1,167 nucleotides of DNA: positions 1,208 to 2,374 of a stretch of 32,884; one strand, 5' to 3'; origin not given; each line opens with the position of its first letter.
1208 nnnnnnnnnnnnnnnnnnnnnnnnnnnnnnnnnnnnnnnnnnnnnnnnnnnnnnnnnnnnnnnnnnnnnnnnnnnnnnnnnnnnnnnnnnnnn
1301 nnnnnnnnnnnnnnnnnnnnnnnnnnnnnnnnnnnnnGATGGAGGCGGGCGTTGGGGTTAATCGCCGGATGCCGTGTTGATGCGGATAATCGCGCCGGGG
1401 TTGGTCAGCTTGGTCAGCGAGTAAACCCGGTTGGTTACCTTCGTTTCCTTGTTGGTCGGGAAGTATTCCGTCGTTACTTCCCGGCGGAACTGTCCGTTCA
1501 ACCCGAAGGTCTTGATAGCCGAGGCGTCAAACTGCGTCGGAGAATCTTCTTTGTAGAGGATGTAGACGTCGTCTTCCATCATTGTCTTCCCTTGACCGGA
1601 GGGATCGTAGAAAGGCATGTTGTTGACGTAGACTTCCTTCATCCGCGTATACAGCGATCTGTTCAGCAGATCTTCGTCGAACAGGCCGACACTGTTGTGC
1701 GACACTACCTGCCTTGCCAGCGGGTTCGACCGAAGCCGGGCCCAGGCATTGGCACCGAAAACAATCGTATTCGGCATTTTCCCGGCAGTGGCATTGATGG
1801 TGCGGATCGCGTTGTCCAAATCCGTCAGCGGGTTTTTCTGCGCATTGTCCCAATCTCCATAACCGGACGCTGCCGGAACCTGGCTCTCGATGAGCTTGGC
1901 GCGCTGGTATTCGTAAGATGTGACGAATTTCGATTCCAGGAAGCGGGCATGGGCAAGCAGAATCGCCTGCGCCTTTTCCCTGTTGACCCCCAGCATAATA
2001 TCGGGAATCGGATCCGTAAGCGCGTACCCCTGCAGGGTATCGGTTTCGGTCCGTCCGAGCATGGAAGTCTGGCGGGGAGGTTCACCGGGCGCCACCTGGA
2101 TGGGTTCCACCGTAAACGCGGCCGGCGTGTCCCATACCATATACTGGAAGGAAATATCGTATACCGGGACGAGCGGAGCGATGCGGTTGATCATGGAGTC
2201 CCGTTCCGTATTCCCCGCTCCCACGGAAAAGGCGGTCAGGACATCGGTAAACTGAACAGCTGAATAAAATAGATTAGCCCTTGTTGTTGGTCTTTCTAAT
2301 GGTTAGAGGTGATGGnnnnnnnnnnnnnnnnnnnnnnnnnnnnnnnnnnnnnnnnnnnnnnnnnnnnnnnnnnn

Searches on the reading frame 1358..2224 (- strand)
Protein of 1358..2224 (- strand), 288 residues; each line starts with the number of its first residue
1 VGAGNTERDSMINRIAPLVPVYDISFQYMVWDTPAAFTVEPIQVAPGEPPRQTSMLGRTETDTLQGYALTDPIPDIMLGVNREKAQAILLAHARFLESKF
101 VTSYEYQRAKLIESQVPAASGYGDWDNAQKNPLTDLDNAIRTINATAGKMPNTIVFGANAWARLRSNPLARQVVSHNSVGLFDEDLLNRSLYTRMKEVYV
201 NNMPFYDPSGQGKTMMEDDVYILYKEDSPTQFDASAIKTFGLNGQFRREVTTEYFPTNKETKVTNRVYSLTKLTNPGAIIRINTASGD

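Call 32: search_protein_families(library=phrogs, proteins=[window:1358-2224:-], max_evalue=0.01)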
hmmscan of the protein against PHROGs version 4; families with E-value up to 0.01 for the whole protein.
window:1358-2224:- (288 aa): 3 families
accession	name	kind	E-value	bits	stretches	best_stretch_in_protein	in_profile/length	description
phrog_1005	-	head and packaging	1.4e-18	68.3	1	13-244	31-273/315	major head protein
phrog_29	-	head and packaging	2.2e-10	41.3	1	122-262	188-330/439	major head protein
phrog_1650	-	head and packaging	2e-05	25.1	1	100-283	130-296/300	major head protein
